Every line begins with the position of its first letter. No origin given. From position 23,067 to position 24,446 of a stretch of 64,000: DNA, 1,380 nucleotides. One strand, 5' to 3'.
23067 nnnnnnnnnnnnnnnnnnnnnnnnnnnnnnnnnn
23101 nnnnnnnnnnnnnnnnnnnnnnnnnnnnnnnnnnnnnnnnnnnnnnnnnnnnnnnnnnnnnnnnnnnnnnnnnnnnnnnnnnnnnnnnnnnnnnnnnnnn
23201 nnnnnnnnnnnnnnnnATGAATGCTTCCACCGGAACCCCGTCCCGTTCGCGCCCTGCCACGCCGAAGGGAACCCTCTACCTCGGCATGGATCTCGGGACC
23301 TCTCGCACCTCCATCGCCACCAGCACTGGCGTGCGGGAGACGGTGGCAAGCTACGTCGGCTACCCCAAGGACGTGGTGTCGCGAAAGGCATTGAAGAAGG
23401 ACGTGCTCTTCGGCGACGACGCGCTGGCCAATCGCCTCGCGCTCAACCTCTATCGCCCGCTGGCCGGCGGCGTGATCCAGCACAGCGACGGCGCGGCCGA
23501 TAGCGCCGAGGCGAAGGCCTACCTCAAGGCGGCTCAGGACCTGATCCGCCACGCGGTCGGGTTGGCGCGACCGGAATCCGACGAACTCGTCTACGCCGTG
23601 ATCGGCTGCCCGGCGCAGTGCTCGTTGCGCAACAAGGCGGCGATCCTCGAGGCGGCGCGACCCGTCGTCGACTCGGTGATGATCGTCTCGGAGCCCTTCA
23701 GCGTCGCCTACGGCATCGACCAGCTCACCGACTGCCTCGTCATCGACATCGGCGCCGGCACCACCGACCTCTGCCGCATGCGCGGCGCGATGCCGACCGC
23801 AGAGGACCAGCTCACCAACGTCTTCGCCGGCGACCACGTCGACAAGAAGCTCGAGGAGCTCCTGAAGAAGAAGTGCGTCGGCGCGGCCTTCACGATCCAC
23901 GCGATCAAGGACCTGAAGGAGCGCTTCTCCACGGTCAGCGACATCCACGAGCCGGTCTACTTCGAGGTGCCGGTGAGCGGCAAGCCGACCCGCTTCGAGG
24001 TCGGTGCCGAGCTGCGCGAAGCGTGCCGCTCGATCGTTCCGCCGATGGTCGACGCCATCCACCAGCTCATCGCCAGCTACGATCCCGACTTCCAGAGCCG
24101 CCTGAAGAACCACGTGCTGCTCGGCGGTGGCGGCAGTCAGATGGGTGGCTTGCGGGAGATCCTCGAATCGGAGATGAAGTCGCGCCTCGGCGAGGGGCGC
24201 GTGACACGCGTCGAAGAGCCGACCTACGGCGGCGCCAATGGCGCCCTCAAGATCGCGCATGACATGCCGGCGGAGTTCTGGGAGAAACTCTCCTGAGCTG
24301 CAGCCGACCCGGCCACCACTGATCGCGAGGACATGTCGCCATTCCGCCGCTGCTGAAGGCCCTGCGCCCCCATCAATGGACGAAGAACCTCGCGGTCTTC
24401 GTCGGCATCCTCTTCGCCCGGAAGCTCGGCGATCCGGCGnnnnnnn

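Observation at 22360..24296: MamK-family actin-like ATPase translationally coupled to a coiled-coil partner, outside any magnetosome context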

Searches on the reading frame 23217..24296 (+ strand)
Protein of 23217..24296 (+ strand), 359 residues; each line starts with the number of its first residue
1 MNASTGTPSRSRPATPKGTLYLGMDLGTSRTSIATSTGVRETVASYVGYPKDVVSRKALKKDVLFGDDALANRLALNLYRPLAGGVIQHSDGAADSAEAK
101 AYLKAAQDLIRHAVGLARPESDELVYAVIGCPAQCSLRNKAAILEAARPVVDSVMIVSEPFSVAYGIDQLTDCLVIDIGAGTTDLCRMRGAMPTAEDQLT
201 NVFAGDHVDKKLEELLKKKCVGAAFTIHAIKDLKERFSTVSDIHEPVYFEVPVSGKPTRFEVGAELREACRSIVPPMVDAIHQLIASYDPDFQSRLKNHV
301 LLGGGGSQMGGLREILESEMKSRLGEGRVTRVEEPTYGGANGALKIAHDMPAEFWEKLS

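Call 3: search_protein_families(library=pfam, proteins=[window:23217-24296:+], max_evalue=0.01)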
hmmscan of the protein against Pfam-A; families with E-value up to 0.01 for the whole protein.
window:23217-24296:+ (359 aa): 6 families
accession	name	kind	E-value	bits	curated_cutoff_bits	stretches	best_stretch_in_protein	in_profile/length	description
PF06723.19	MreB_Mbl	-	1.2e-16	61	27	1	22-346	4-318/327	MreB/Mbl protein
PF00022.25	Actin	-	1.5e-10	40.7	27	2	40-236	27-209/410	Actin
PF25229.1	Salactin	-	2e-09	37.4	27.1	1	22-349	4-333/335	Salactin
PF14450.12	FtsA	-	5.6e-05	23.9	31.8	1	175-337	2-122/127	Cell division protein FtsA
PF25216.1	Volactin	-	0.002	18.1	35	0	63-345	59-319/321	Volactin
PF13941.12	MutL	-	0.0089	15.3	27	0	145-212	219-285/450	MutL protein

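Call 4: search_protein_families(library=ncbifam, proteins=[window:23217-24296:+], max_evalue=0.01)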
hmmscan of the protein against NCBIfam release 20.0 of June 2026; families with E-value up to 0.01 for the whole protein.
window:23217-24296:+ (359 aa): 13 families
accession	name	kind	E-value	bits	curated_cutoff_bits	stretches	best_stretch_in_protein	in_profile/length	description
NF040964.1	MamK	subfamily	9.7e-120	399.6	400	1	20-358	1-330/335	MamK family actin-like protein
NF053558.1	BeeR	equivalog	3.9e-58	197.1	530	1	20-358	1-348/349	BeeR family actin-like protein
NF010539.0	PRK13927.1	subfamily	3.1e-14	52.6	293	1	22-347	9-326/339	rod shape-determining protein MreB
NF053533.1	salactin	equivalog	4.7e-11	42.3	400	1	22-348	4-333/335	actin-like salactin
TIGR00904.1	mreB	subfamily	7.9e-10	38.3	365.75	1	23-321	6-305/334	MreB/Mrl family cell shape determining protein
NF011660.0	PRK15080.1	equivalog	2e-07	30.5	182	1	102-186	72-156/277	ethanolamine utilization protein EutJ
NF010540.1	PRK13929.1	exception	6.5e-07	28.7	515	1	77-321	61-303/334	rod-share determining protein MreBH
TIGR02529.1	EutJ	subfamily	0.00011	21.8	152.1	1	123-189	60-126/239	ethanolamine utilization protein EutJ family protein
TIGR01174.1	ftsA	equivalog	0.00071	18.7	175.85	1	173-321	198-339/371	cell division protein FtsA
TIGR03739.1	PRTRC_D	hypoth_equivalog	0.0015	17.6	214.8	1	168-347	164-318/320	PRTRC system protein D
NF003520.0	PRK05183.1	subfamily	0.0019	16.7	620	1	121-219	147-253/621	Fe-S protein assembly chaperone HscA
NF001413.0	PRK00290.1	equivalog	0.0029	16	648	0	123-211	132-227/625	molecular chaperone DnaK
TIGR02350.1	prok_dnaK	equivalog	0.0037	15.7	822.55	0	124-211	130-226/596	molecular chaperone DnaK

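Call 10: find_homologous_proteins(query=window:23217-24296:+, max_evalue=1e-20)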
Query window:23217-24296:+ (359 aa): 3858 proteins with E <= 1e-20 among 8000 candidates; the best 120 are listed.
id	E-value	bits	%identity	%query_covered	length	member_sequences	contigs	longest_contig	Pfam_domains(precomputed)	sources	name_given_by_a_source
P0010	4.0e-235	797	100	100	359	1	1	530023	PF06723.20,PF25229.2,PF00022.26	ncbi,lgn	-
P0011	4.4e-206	702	87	100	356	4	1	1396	PF06723.20,PF25229.2,PF00022.26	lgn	-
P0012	6.2e-188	642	80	98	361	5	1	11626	PF06723.20,PF25229.2,PF14450.13,PF00022.26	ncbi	-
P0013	1.1e-186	638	79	99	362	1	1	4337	PF06723.20,PF25229.2,PF14450.13,PF00022.26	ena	-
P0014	1.2e-186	638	78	100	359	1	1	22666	PF06723.20,PF25229.2,PF14450.13,PF00022.26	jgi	jgi:rod shape-determining protein MreB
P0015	1.0e-185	635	79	98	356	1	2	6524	PF06723.20,PF25229.2,PF00022.26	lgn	-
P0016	2.1e-184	631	79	98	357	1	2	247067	PF06723.20,PF25229.2,PF00022.26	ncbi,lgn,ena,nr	ncbi:MAG: hypothetical protein EXS13_00700 [Planctomycetes bacterium]|nr:hypothetical protein [Planc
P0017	2.5e-181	620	76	97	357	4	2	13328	PF06723.20,PF25229.2,PF00022.26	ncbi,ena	-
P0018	3.0e-181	620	75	100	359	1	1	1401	PF06723.20,PF25229.2,PF00022.26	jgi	jgi:rod shape-determining protein MreB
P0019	2.0e-178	611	76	98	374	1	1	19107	PF06723.20,PF25229.2,PF14450.13,PF00022.26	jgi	jgi:rod shape-determining protein MreB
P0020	4.5e-177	606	75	100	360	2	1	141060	PF06723.20,PF25229.2,PF00022.26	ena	-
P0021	6.2e-177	606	73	100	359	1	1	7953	PF06723.20,PF25229.2,PF00022.26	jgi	jgi:rod shape-determining protein MreB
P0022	4.0e-176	603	74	100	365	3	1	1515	PF06723.20,PF25229.2,PF00022.26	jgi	-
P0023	9.6e-176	602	75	97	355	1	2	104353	PF06723.20,PF25229.2,PF00022.26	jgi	jgi:rod shape-determining protein MreB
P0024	2.1e-174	598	74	97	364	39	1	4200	PF06723.20,PF25229.2,PF00022.26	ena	-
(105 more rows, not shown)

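Call 13: find_related_loci(query=A1, collection=genome_contigs, flank=6000)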
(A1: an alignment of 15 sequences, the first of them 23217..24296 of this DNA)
Query A1 (359 aa) in genome_contigs; peptide patterns used: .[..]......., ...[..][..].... (x = any residue, [..] = any of these).
599 stretches matched a pattern (row limit reached: there are more); 563 encode a relative of the query (tblastn E <= 1e-3); the best 80 are kept; 80 distinct loci.
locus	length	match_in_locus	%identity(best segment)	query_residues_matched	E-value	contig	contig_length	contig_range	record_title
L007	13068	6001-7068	88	1-359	0e+0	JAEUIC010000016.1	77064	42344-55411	MAG: Planctomycetota bacterium isolate new MAG-33 k141_3251595, whole genome shotgun sequence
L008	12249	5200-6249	75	10-359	0e+0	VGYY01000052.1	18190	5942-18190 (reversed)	MAG: Planctomycetota bacterium isolate M_DeepCast_50m_m2_133 M_DeepCast_50m_m2_133_Ga0194121_10005214, whole genome shot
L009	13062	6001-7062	79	7-359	0e+0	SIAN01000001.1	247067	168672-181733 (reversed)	MAG: Planctomycetota bacterium isolate Baikal-deep-G175 BACOMB-C40, whole genome shotgun sequence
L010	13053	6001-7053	76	11-358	2e-170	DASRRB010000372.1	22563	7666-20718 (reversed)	MAG TPA_asm: Planctomycetota bacterium isolate SMAG_U4475 k141_2784841, whole genome shotgun sequence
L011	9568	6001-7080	64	4-358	9e-157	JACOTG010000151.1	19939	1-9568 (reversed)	MAG: Planctomycetota bacterium isolate NC_groundwater_38_Pr7_B-0.1um_65_11 FFV18_Bp1_scaffold_223086, whole genome shotg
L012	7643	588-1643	63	7-358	1e-154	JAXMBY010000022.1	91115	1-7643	MAG: Planctomycetota bacterium isolate STL-PLA48 C1.322.fa-22, whole genome shotgun sequence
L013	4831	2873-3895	64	18-358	4e-152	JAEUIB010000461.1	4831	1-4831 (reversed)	MAG: Planctomycetota bacterium isolate new MAG-32 k141_1000061, whole genome shotgun sequence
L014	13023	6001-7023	64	18-358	2e-149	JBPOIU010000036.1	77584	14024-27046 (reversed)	MAG: Planctomycetota bacterium isolate MAG_700 c_000000592813, whole genome shotgun sequence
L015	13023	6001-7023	63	18-358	2e-149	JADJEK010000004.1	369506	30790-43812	MAG: Planctomycetota bacterium isolate Aved_18-Q3-R54-62_MAXAC.457 tig00008446-10-3686780, whole genome shotgun sequence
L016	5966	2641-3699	63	8-358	6e-149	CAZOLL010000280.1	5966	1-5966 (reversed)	MAG TPA_asm: uncultured Phycisphaeraceae bacterium isolate binchicken_co118_14 genome assembly, contig: NODE_18166_lengt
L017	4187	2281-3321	64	14-358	8e-152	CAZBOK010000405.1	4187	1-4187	MAG TPA_asm: uncultured Phycisphaeraceae bacterium isolate binchicken_co396_4 genome assembly, contig: NODE_36950_length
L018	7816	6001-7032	64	13-358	1e-147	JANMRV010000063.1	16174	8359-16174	MAG: Planctomycetota bacterium isolate SOY_30_concoct_206_sub SOY_30_k141_1809713, whole genome shotgun sequence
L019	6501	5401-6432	64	13-358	5e-148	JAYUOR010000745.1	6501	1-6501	MAG: Planctomycetota bacterium isolate GL103_UP_concoct_68 GL103_UP_concoct_68_744, whole genome shotgun sequence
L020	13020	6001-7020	64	17-358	4e-147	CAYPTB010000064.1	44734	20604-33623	MAG TPA_asm: uncultured Planctomycetaceae bacterium isolate binchicken_co31_419 genome assembly, contig: k141_1151282, w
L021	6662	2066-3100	63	15-358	1e-145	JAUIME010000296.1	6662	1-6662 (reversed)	MAG: bacterium isolate Co_bin.8 NODE_65371_length_6662_cov_1.043611, whole genome shotgun sequence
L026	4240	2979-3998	63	17-358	4e-147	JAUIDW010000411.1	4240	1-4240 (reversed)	MAG: bacterium isolate 8_bin.1 NODE_18300_length_4240_cov_1.411622, whole genome shotgun sequence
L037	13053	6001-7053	61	2-358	3e-143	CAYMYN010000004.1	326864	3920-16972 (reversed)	MAG TPA_asm: uncultured Planctomycetaceae bacterium isolate binchicken_co315_74 genome assembly, contig: NODE_21_length_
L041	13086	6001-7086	58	1-358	9e-143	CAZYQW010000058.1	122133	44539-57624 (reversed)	MAG TPA_asm: uncultured Phycisphaeraceae bacterium isolate binchicken_co31_357 genome assembly, contig: k141_1431359, wh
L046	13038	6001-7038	61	17-359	8e-142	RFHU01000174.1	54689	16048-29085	MAG: Planctomycetota bacterium isolate J058 k99_423528, whole genome shotgun sequence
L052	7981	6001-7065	59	3-358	2e-141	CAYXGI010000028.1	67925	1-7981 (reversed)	MAG TPA_asm: uncultured Phycisphaerales bacterium isolate binchicken_co147_286 genome assembly, contig: NODE_1316_length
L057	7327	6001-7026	61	18-358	8e-141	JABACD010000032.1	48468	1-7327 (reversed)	MAG: Planctomycetota bacterium isolate bin99p NODE_32_length_48468_cov_7.135790, whole genome shotgun sequence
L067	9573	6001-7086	59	1-358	2e-140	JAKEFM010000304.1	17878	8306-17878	MAG: Planctomycetota bacterium isolate PMV_2_maxbin.002 PMV_2_maxbin.002.k101_2783762, whole genome shotgun sequence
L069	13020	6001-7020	61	17-358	8e-140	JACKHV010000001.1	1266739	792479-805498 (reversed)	MAG: Planctomycetota bacterium isolate HK-STAS-PLAN-27 HK-STAS-PLAN-27_1, whole genome shotgun sequence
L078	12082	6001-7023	60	18-358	5e-139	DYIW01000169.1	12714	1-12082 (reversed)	MAG TPA_asm: Phycisphaera mikurensis isolate FI88_71_9 Afr_mines_FI88_1674_length_12714_cov_3_428312, whole genome shotg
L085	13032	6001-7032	61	13-358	2e-138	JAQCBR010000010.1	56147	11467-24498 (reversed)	MAG: Planctomycetota bacterium isolate casp15-mb.161 NODE_685_length_56147_cov_0.102930, whole genome shotgun sequence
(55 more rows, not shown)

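Call 19: search_solved_structures(query=window:23217-24296:+, max_evalue=0.001, show_alignments=1)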
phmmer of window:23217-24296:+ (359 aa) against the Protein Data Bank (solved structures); distinct sequences matched with E-value up to 0.001: 9.
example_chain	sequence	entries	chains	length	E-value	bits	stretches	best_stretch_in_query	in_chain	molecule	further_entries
5jyg_A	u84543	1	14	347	3.7e-73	249.9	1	16-358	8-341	Actin-like ATPase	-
5ljv_A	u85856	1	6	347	3.7e-73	249.9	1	16-358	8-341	Actin-like ATPase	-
5ljw_A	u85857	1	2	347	5.1e-73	249.4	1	16-358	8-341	Actin-like ATPase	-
8r2n_A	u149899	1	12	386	1.3e-41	146.2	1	10-356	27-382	Actin/actin family protein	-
1jce_A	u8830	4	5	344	4.9e-11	45.7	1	127-343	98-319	ROD SHAPE-DETERMINING PROTEIN MREB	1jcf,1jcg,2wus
8azg_M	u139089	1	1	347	8.4e-09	38.3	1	18-319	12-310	Cell shape-determining protein MreB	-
7zpt_M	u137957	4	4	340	9.1e-09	38.2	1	18-319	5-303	Cell shape-determining protein MreB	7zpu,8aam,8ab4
7bvy_A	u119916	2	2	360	1.1e-07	34.6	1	101-309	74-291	Cell shape determining protein MreB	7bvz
7e1c_A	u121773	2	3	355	6.7e-06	28.8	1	77-320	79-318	Cell shape-determining protein MreB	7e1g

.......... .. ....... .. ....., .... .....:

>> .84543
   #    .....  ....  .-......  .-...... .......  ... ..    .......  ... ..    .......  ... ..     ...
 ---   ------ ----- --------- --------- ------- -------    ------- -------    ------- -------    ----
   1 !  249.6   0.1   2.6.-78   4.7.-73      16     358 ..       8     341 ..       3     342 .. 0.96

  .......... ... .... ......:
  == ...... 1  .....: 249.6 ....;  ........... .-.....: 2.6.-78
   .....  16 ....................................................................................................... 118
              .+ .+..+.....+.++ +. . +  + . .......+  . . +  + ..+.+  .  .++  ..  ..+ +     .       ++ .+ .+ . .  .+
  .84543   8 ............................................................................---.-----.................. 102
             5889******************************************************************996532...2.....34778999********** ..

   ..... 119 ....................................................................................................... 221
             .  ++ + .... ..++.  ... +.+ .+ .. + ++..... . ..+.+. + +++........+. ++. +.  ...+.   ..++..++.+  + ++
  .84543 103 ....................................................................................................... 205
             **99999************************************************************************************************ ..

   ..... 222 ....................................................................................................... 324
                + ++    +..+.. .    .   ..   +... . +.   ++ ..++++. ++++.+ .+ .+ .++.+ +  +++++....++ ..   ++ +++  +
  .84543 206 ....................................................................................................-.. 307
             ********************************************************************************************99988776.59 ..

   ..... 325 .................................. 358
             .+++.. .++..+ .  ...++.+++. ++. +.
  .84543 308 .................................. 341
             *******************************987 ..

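Call 40: find_encoding_contigs(protein=P0010, flank=1000, max_places=2)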
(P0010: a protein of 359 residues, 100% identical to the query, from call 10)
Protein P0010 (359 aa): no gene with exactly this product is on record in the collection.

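Call 78: search_protein_families(library=pfam, proteins=[L020:3842-5824:+, L037:4766-5860:+, L069:3577-5835:+, L057:4341-5582:+, L026:1881-2783:+, L067:4345-5214:+, L085:4287-5120:+, L046:4255-5793:-], max_evalue=0.001)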
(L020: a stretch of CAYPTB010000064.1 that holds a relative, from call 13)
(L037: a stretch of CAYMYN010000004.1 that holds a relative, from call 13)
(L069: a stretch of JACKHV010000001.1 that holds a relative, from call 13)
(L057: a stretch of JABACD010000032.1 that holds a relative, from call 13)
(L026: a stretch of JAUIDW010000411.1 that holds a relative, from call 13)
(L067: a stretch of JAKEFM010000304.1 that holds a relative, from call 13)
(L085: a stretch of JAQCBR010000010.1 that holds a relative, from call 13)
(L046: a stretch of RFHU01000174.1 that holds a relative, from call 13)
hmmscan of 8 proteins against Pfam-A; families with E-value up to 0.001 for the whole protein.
L020:3842-5824:+ (661 aa): 1 family
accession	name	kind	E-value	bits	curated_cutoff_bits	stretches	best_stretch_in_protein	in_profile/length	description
PF10609.15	ParA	-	0.00021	21.3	27.1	1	333-501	6-173/246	NUBPL iron-transfer P-loop NTPase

L037:4766-5860:+ (365 aa): 0 families

L069:3577-5835:+ (753 aa): 0 families

L057:4341-5582:+ (414 aa): 1 family
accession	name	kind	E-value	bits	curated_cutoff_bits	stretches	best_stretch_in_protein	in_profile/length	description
PF24627.1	PUMA_CC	-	0.00048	20.5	30.1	1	321-367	28-74/74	PUMA coiled-coil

L026:1881-2783:+ (301 aa): 2 families
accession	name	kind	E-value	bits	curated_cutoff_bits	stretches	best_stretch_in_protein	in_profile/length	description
PF07889.17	DUF1664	-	0.0001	22.8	34.6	0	117-202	29-114/124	Protein of unknown function (DUF1664)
PF02646.22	RmuC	-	0.00012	21.7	26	0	43-161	155-273/291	RmuC family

L067:4345-5214:+ (290 aa): 3 families
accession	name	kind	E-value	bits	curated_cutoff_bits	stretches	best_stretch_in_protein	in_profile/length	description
PF13614.12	AAA_31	-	5.4e-08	33.4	27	1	105-251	2-153/177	AAA domain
PF10609.15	ParA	-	1.1e-05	25.5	27.1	1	105-225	4-122/246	NUBPL iron-transfer P-loop NTPase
PF01656.29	CbiA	-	0.0001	22.7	25.4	1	109-150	3-43/125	CobQ/CobB/MinD/ParA nucleotide binding domain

L085:4287-5120:+ (278 aa): 3 families
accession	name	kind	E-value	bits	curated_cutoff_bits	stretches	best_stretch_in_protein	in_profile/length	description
PF13614.12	AAA_31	-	1.1e-09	38.9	27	1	89-246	5-167/177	AAA domain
PF01656.29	CbiA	-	2.5e-06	27.9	25.4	1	89-262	2-87/125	CobQ/CobB/MinD/ParA nucleotide binding domain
PF10609.15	ParA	-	8.8e-06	25.8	27.1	1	86-139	4-56/246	NUBPL iron-transfer P-loop NTPase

L046:4255-5793:- (513 aa): 0 families

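Call 80: search_protein_families(library=ncbifam, proteins=[L020:4724-5824:+, L078:4054-4917:-, L014:4186-5010:-], max_evalue=0.001)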
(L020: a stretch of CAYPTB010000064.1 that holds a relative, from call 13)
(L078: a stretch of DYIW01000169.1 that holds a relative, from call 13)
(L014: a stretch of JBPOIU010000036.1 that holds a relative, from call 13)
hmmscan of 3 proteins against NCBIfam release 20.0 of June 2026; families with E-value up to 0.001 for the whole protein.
L020:4724-5824:+ (367 aa): 8 families
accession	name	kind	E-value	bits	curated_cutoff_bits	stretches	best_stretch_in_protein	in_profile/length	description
TIGR03018.1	pepcterm_TyrKin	hypoth_equivalog_domain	1.1e-26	93.4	230.65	1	39-194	38-196/207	XrtA-associated tyrosine autokinase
TIGR01007.1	eps_fam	subfamily_domain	2e-18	66.7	108.05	1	38-209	19-190/204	polysaccharide biosynthesis tyrosine autokinase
TIGR03029.1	EpsG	equivalog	2.3e-17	63.1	313.8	1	39-207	106-273/274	chain length determinant protein tyrosine kinase EpsG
TIGR01969.1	minD_arch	subfamily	7.6e-12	44.9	201.75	1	48-211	12-172/251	cell division ATPase MinD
NF007350.0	PRK09841.1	equivalog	3.6e-10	38.6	1248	1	39-208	534-702/726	tyrosine-protein kinase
TIGR01968.1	minD_bact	equivalog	6.9e-09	35.4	212.9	1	41-211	6-175/261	septum site-determining protein MinD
NF008568.0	PRK11519.1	equivalog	1.3e-08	33.5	1068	1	39-208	529-697/720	tyrosine-protein kinase Wzc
TIGR01005.1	eps_transp_fam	subfamily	3.3e-08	32.2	411.7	1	41-214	551-723/754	exopolysaccharide transport protein family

L078:4054-4917:- (288 aa): 13 families
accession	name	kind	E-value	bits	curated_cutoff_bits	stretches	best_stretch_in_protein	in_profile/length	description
TIGR01007.1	eps_fam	subfamily_domain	3.4e-45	154.1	108.05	1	81-283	1-201/204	polysaccharide biosynthesis tyrosine autokinase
TIGR03018.1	pepcterm_TyrKin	hypoth_equivalog_domain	8.8e-43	146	230.65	1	70-259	2-198/207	XrtA-associated tyrosine autokinase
TIGR03029.1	EpsG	equivalog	1.7e-36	125.8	313.8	1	56-270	60-273/274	chain length determinant protein tyrosine kinase EpsG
TIGR01005.1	eps_transp_fam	subfamily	3.7e-28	98.2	411.7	1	71-272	518-718/754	exopolysaccharide transport protein family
NF008568.0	PRK11519.1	equivalog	2.8e-26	91.9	1068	1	73-272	500-698/720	tyrosine-protein kinase Wzc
NF007350.0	PRK09841.1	equivalog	3.7e-26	91.5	1248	1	74-272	506-703/726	tyrosine-protein kinase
TIGR01968.1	minD_bact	equivalog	2.5e-09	36.9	212.9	1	100-229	2-132/261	septum site-determining protein MinD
TIGR01969.1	minD_arch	subfamily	7.8e-08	31.8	201.75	1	101-272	2-170/251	cell division ATPase MinD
NF041136.1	MrpORP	equivalog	2.2e-06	27.2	450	1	101-150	7-55/365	iron-sulfur cluster carrier protein MrpORP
NF008669.0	PRK11670.1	equivalog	2.7e-06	26.5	348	1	101-150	109-157/369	iron-sulfur cluster carrier protein ApbC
TIGR03815.1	CpaE_hom_Actino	equivalog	1.7e-05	24.1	154.45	1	94-259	106-244/340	septum site-determining protein Ssd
NF047398.1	AAA_KGGVGR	domain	0.00016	22.1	90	1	110-163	13-68/190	KGGVGR-motif variant AAA ATPase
NF008079.0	PRK10818.1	equivalog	0.00099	18.5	508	0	100-218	3-122/270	septum site-determining protein MinD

L014:4186-5010:- (275 aa): 13 families
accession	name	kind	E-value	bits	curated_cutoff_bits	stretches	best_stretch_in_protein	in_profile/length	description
TIGR01007.1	eps_fam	subfamily_domain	5.7e-48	163.2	108.05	1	67-261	1-193/204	polysaccharide biosynthesis tyrosine autokinase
TIGR03018.1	pepcterm_TyrKin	hypoth_equivalog_domain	2e-43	148.2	230.65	1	55-246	1-199/207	XrtA-associated tyrosine autokinase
TIGR03029.1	EpsG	equivalog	1.8e-35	122.4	313.8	1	46-257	64-274/274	chain length determinant protein tyrosine kinase EpsG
TIGR01005.1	eps_transp_fam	subfamily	3e-29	101.8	411.7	1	57-261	518-721/754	exopolysaccharide transport protein family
NF008568.0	PRK11519.1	equivalog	6e-29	100.7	1068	1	60-256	501-696/720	tyrosine-protein kinase Wzc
NF007350.0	PRK09841.1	equivalog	4.3e-27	94.6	1248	1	60-258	506-703/726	tyrosine-protein kinase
TIGR01968.1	minD_bact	equivalog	2e-12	47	212.9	1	87-244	3-159/261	septum site-determining protein MinD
TIGR01969.1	minD_arch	subfamily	3e-10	39.7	201.75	1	86-259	1-171/251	cell division ATPase MinD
NF008079.0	PRK10818.1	equivalog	2.2e-07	30.5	508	1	86-205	3-123/270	septum site-determining protein MinD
NF041136.1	MrpORP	equivalog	6.6e-07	28.9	450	1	86-139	6-58/365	iron-sulfur cluster carrier protein MrpORP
NF008669.0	PRK11670.1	equivalog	7.4e-07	28.4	348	1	88-137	110-158/369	iron-sulfur cluster carrier protein ApbC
NF047398.1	AAA_KGGVGR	domain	0.00018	21.9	90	1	96-163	13-72/190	KGGVGR-motif variant AAA ATPase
NF041546.1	ParA_partition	equivalog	0.0005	19.7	180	0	96-124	10-37/203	ParA family partition ATPase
